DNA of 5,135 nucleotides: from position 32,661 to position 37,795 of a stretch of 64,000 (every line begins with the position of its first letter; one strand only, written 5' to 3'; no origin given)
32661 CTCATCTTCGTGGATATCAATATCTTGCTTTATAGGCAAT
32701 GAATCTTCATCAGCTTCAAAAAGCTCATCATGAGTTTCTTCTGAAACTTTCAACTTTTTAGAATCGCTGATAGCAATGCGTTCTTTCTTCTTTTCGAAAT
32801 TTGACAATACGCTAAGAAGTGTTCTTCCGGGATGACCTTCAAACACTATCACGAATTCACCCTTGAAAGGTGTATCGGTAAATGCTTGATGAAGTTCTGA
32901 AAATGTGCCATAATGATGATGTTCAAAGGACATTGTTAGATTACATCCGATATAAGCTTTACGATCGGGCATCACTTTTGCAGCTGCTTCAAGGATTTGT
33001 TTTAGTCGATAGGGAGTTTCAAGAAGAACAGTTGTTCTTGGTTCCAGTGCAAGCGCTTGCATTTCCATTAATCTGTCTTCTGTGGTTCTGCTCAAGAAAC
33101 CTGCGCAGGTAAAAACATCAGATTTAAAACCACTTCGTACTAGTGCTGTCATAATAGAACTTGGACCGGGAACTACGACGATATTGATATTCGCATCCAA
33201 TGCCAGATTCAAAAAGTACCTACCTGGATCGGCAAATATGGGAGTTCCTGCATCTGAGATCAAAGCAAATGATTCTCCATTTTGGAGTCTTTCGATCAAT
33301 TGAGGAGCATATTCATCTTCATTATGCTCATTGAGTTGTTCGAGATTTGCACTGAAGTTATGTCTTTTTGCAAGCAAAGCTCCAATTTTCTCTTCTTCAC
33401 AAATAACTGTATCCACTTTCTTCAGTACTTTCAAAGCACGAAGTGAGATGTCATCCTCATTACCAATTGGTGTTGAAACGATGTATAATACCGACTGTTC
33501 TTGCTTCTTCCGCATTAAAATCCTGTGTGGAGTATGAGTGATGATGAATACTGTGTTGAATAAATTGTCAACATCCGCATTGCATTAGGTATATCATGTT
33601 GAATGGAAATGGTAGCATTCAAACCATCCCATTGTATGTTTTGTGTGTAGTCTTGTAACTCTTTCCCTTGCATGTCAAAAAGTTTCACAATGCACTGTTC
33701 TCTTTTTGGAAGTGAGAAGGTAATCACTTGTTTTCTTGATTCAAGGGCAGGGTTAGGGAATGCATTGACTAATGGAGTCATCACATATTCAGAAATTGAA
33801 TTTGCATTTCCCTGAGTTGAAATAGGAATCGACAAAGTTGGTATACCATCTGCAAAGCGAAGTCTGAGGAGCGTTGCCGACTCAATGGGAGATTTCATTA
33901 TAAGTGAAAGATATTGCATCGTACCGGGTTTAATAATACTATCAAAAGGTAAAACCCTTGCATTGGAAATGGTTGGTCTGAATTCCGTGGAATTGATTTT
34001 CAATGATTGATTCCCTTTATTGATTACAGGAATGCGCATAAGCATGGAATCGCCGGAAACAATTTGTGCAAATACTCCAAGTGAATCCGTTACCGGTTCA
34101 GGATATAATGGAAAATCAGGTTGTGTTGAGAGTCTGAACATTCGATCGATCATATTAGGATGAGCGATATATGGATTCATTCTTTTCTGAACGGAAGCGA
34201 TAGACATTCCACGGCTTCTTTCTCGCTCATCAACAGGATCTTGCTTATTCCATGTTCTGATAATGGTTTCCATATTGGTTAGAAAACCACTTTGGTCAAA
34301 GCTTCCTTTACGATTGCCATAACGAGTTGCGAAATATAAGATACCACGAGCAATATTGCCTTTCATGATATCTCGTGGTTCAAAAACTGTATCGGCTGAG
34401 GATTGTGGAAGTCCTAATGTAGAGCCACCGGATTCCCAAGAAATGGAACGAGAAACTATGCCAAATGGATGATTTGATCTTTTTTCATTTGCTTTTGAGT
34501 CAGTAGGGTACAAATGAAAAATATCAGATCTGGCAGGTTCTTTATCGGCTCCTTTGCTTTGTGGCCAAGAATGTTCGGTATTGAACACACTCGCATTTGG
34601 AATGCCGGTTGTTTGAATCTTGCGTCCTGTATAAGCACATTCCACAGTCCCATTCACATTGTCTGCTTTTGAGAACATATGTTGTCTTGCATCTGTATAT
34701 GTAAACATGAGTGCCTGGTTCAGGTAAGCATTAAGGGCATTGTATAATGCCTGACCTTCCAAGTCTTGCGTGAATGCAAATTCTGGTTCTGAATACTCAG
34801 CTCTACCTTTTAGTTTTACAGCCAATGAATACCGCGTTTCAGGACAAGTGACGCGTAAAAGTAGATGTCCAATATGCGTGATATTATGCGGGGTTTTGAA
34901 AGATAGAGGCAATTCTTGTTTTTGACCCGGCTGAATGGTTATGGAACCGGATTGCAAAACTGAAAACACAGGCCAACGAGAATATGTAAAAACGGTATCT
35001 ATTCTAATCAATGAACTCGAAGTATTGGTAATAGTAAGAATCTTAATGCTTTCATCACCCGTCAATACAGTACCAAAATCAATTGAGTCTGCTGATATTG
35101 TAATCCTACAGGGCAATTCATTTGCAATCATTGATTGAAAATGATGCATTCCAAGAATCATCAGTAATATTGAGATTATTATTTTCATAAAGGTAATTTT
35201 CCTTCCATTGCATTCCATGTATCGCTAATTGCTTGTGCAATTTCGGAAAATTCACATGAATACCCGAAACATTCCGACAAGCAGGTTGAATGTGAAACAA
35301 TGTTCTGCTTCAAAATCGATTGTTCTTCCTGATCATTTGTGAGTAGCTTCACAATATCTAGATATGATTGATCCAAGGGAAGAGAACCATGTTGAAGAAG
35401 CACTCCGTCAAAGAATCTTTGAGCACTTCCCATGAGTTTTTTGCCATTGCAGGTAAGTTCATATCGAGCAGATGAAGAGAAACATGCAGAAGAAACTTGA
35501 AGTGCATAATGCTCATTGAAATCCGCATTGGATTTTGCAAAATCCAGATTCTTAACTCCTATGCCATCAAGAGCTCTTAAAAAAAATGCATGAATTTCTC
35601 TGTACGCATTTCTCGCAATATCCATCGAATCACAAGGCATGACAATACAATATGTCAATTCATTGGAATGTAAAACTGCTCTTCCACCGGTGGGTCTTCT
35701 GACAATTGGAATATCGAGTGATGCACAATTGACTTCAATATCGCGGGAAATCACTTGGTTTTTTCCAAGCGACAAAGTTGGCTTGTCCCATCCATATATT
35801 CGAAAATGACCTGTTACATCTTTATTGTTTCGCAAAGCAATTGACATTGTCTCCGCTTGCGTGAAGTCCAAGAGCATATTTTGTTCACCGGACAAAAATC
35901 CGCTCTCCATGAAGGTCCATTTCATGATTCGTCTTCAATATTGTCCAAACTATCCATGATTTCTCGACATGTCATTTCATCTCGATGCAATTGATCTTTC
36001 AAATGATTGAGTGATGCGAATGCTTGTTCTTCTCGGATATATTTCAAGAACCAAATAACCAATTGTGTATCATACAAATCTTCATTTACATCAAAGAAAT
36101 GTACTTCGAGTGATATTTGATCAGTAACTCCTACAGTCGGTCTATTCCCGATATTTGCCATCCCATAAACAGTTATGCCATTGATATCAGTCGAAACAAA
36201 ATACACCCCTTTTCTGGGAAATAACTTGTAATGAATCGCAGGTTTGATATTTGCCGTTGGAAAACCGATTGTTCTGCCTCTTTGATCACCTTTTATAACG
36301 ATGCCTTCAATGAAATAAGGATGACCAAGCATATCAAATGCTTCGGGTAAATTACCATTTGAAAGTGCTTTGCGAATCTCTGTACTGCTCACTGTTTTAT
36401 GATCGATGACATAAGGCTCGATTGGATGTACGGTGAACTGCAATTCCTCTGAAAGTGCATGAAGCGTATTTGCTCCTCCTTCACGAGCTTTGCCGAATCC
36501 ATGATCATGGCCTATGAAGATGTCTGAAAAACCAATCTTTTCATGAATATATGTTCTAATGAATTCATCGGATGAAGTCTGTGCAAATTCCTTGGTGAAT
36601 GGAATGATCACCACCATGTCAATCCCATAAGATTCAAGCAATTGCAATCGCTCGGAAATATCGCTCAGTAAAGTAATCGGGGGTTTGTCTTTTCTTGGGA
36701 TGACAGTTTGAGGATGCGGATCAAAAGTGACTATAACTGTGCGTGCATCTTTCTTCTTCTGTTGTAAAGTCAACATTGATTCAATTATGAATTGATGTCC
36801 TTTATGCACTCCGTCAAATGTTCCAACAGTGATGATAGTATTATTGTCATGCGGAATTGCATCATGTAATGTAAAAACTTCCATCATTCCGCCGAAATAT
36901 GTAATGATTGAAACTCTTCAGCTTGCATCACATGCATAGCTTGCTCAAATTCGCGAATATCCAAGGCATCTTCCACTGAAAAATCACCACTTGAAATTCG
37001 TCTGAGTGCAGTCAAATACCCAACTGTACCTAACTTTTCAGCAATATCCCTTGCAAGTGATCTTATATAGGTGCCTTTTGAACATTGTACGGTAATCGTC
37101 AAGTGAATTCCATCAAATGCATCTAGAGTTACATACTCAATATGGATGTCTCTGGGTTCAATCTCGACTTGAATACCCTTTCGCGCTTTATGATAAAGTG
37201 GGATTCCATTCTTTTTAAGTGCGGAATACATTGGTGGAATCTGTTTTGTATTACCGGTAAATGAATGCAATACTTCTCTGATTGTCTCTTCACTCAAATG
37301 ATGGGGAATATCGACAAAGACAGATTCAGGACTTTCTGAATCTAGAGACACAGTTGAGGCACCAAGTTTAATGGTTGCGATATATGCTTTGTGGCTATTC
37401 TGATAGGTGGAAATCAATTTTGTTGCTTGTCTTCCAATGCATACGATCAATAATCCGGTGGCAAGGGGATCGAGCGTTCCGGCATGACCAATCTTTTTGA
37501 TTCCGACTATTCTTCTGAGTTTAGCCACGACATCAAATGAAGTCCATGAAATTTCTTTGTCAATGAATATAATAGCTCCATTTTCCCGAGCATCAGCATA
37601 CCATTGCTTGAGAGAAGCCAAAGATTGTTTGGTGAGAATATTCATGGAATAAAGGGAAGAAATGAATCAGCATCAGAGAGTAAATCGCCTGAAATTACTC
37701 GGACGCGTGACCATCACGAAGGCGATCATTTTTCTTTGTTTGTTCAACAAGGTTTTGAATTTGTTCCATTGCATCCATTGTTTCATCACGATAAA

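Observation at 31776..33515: RsmI rRNA methyltransferase carrying a ~24-copy 'DGDSGG[YF][RK]KR' decapeptide array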

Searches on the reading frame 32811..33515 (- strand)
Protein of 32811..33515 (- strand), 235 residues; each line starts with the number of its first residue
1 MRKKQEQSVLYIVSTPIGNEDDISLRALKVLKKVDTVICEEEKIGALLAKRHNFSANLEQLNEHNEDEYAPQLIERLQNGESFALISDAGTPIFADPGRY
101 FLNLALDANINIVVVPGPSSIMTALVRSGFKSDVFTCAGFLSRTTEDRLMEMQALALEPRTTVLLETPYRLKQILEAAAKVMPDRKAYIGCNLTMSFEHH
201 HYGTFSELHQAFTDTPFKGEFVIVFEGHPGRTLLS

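Call 18: search_protein_representatives(protein=window:32811-33515:-)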
Query: 235 residues. Proteins with E-value up to 0.001 (for the whole library): 15366; up to 1e-10: 9377; up to 1e-30: 1361. The best 150 are listed.
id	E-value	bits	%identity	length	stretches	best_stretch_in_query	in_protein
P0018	8.3e-132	454.0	87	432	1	1-235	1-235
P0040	3.3e-101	354.0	70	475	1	1-228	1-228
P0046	1.5e-89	315.9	66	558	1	5-226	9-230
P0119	6.1e-82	291.0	59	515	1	7-230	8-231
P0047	3.8e-81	288.4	58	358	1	3-231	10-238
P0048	6.4e-81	287.7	62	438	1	4-226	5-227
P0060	2.1e-80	286.0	59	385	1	4-231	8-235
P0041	2.9e-79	282.3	62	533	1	8-227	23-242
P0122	2.6e-78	279.2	57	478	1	5-231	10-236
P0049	6.0e-78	278.0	58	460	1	3-228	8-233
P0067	9.3e-78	277.3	58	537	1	4-229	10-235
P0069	1.8e-76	273.1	54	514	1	2-231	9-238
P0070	2.2e-76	272.8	57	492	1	6-229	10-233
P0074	3.0e-76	272.4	56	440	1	3-230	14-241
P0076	8.8e-76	270.9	60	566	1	5-231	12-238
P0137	2.3e-66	240.1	51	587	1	8-229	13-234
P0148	3.5e-64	232.9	50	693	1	9-228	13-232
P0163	1.0e-51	192.2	47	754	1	10-226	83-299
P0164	2.0e-51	191.3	43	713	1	9-229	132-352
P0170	2.1e-48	181.4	42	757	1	8-226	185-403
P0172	1.3e-45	172.3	41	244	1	7-227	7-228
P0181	1.3e-42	162.4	40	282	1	7-226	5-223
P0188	1.1e-41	159.4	40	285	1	9-228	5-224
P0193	2.7e-41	158.1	38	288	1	7-228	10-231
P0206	1.1e-40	156.1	38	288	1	7-234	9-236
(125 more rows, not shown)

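Call 20: search_protein_families(library=pfam, proteins=[P0181, P0188, P0193, P0206, P0163, P0164, P0170, P0172, P0148, P0137], max_evalue=0.01)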
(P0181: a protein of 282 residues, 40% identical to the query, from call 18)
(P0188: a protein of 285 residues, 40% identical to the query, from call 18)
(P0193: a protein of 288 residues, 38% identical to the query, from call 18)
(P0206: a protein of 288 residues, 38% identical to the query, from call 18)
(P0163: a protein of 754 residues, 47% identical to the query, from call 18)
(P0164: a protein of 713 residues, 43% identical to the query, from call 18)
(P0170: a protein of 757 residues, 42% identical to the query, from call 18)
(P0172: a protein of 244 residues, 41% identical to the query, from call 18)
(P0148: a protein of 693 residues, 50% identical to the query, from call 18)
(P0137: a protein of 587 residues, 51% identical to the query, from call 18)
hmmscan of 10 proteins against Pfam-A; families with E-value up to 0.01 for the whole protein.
P0181 (282 aa): 1 family
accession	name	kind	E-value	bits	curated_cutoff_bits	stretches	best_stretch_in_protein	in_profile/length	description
PF00590.25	TP_methylase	-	1.1e-26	94.5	27.8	1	8-206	2-211/212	Tetrapyrrole (Corrin/Porphyrin) Methylases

P0188 (285 aa): 2 families
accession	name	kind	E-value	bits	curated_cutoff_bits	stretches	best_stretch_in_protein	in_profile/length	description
PF00590.25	TP_methylase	-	1.1e-36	127.2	27.8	1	6-202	2-209/212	Tetrapyrrole (Corrin/Porphyrin) Methylases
PF23016.2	RsmI_C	-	0.00071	19.8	27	1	246-282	11-46/46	RsmI C-terminal HTH domain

P0193 (288 aa): 3 families
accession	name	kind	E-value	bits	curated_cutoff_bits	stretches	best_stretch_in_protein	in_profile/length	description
PF00590.25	TP_methylase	-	3e-29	102.9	27.8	1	12-211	1-211/212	Tetrapyrrole (Corrin/Porphyrin) Methylases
PF23016.2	RsmI_C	-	0.002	18.4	27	1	242-280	4-41/46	RsmI C-terminal HTH domain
PF13309.12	HTH_22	-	0.0027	18.1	29.6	1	259-279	40-60/63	HTH domain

P0206 (288 aa): 3 families
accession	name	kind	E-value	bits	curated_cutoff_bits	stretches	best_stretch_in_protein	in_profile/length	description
PF00590.25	TP_methylase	-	6.7e-31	108.3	27.8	1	11-208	1-209/212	Tetrapyrrole (Corrin/Porphyrin) Methylases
PF09895.14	DUF2122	-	0.0045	17.8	25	0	173-249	24-88/106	RecB-family nuclease (DUF2122)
PF14493.12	HTH_40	-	0.0058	17.3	27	0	259-286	12-35/89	Helix-turn-helix domain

P0163 (754 aa): 1 family
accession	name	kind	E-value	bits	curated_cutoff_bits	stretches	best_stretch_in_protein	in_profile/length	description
PF00590.25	TP_methylase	-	9.3e-37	127.5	27.8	1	83-281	2-211/212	Tetrapyrrole (Corrin/Porphyrin) Methylases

P0164 (713 aa): 1 family
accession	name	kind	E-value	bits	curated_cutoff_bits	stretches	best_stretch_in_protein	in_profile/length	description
PF00590.25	TP_methylase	-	3.7e-33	115.7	27.8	1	132-331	1-211/212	Tetrapyrrole (Corrin/Porphyrin) Methylases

P0170 (757 aa): 1 family
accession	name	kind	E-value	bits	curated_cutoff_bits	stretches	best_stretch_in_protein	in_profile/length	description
PF00590.25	TP_methylase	-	1.5e-34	120.2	27.8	1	186-385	1-211/212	Tetrapyrrole (Corrin/Porphyrin) Methylases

P0172 (244 aa): 1 family
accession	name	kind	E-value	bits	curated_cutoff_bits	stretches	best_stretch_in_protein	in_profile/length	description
PF00590.25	TP_methylase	-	2.4e-33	116.3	27.8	1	10-209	2-211/212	Tetrapyrrole (Corrin/Porphyrin) Methylases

P0148 (693 aa): 1 family
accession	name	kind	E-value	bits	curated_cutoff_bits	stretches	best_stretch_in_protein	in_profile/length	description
PF00590.25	TP_methylase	-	1.5e-34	120.2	27.8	1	13-212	1-211/212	Tetrapyrrole (Corrin/Porphyrin) Methylases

P0137 (587 aa): 1 family
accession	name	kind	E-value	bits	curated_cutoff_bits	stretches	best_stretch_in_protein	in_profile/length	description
PF00590.25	TP_methylase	-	9.7e-33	114.3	27.8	1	14-214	1-212/212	Tetrapyrrole (Corrin/Porphyrin) Methylases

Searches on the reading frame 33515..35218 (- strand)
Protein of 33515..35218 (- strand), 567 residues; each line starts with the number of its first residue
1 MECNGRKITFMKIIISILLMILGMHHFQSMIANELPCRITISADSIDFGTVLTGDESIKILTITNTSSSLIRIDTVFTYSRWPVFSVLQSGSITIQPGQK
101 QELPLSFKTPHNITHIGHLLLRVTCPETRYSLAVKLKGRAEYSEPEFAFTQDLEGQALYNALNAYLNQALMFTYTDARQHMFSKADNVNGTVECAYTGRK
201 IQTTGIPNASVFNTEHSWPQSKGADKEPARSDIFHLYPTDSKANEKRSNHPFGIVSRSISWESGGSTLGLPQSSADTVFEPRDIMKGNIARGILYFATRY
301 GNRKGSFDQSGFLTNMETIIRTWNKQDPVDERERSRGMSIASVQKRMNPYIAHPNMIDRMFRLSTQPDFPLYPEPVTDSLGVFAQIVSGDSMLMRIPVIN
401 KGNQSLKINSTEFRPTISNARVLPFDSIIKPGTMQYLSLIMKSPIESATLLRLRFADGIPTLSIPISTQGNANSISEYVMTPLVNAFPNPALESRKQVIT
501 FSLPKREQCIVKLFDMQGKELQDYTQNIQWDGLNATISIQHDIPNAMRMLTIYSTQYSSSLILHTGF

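Call 4: search_protein_families(library=pfam, proteins=[window:33515-35218:-], max_evalue=0.01)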
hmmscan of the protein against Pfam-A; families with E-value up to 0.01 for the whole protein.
window:33515-35218:- (567 aa): 5 families
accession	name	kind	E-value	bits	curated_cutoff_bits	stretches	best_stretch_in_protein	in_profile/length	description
PF04231.19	Endonuclease_1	-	4.3e-37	128.6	25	1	161-354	24-234/235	Endonuclease I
PF22544.2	HYDIN_VesB_CFA65-like_Ig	-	3.2e-08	34.2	25.5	1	40-123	4-86/100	HYDIN/CFA65/VesB-like, Ig-like domain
PF22073.2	Cep192_D4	-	4.5e-07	30.5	35.5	1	39-138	4-109/112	Cep192 domain 4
PF13395.12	HNH_4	-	0.0057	17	22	0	194-225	1-31/54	HNH endonuclease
PF07610.17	DUF1573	-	0.0063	17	26.1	0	39-116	1-75/98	Protein of unknown function (DUF1573)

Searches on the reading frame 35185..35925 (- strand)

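Call 38: search_protein_families(library=pfam, proteins=[window:35185-35925:-], max_evalue=0.00001)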
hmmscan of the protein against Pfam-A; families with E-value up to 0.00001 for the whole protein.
window:35185-35925:- (246 aa): 2 families
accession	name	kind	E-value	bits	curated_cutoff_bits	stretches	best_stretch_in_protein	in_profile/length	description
PF21948.1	LplA-B_cat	-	4e-24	86.1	27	1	34-235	16-197/200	Lipoyl protein ligase A/B catalytic domain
PF03099.24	BPL_LplA_LipB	-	5.7e-11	42.9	21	1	68-185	22-131/133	Biotin/lipoate A/B protein ligase family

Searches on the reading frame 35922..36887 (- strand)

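Call 38: search_protein_families(library=pfam, proteins=[window:35922-36887:-], max_evalue=0.00001)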
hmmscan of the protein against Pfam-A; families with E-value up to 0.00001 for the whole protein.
window:35922-36887:- (321 aa): 2 families
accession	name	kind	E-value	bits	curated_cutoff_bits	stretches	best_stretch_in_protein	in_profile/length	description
PF06574.18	FAD_syn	-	8.1e-46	156.1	27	1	13-169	4-157/158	FAD synthetase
PF01687.23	Flavokinase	-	1.8e-41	141.7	19.6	1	187-310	1-123/124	Riboflavin kinase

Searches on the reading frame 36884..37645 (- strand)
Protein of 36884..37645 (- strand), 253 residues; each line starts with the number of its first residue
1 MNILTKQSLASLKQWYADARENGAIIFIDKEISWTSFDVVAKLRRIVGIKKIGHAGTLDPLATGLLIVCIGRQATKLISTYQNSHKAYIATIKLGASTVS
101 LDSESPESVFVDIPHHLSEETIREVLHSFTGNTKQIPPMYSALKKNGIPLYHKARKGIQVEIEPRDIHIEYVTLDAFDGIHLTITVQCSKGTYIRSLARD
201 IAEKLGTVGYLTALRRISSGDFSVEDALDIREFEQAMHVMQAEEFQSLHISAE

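Call 38: search_protein_families(library=pfam, proteins=[window:36884-37645:-], max_evalue=0.00001)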
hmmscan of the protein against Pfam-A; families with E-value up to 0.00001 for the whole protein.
window:36884-37645:- (253 aa): 2 families
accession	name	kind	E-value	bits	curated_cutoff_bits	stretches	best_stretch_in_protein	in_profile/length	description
PF01509.24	TruB_N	-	1.4e-50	172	27.3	1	44-194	1-149/149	TruB family pseudouridylate synthase (N terminal domain)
PF16198.10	TruB_C_2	-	1.5e-09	38.3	29.3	1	195-243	1-49/66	tRNA pseudouridylate synthase B C-terminal domain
